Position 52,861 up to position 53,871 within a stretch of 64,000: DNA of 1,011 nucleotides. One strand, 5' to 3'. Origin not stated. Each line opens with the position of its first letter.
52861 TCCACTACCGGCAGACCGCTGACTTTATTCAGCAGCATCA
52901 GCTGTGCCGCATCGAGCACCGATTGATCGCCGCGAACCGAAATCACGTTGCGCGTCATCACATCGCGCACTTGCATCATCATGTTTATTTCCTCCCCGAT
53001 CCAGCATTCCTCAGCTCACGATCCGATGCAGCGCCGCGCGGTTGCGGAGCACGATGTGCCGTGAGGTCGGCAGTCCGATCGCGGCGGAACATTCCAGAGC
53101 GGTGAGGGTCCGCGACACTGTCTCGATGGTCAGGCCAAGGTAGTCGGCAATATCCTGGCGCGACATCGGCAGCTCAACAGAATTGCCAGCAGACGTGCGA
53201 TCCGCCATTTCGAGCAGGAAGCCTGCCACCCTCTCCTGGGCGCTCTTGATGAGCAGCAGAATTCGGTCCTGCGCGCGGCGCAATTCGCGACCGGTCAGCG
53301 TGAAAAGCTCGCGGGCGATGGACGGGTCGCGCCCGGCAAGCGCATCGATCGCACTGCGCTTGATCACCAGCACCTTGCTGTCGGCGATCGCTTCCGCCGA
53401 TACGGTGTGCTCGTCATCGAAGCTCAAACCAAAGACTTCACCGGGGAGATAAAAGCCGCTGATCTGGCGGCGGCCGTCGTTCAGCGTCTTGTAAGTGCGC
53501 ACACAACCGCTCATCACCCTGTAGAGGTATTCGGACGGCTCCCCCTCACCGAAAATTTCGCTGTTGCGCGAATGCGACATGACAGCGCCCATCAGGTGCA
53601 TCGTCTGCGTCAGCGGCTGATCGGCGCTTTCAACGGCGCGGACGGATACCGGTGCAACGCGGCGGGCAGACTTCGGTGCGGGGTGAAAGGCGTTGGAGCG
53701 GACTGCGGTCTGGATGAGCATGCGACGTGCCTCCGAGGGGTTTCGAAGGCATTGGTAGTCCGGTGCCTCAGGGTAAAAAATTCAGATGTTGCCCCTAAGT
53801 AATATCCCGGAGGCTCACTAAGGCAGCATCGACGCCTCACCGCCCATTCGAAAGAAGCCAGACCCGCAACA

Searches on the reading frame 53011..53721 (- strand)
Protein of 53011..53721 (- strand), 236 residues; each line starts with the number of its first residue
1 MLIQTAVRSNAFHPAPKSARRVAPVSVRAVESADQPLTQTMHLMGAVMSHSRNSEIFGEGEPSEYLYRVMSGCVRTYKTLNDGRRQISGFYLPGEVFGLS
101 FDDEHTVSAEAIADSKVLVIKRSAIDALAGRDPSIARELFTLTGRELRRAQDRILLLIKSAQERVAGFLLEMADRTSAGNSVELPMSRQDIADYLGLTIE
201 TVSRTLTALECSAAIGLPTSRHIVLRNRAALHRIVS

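Call 55: search_protein_families(library=pfam, proteins=[window:53011-53721:-], max_evalue=0.00001)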
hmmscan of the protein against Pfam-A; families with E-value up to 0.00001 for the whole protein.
window:53011-53721:- (236 aa): 3 families
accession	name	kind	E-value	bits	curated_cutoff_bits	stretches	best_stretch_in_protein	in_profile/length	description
PF13545.12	HTH_Crp_2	-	1.9e-18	66.6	27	1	163-234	1-70/70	Crp-like helix-turn-helix domain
PF00027.35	cNMP_binding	-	2.5e-16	59.8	27.5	1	50-130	4-87/89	Cyclic nucleotide-binding domain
PF00325.26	Crp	-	4.6e-15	55.5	21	1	184-210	1-27/32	Bacterial regulatory proteins, crp family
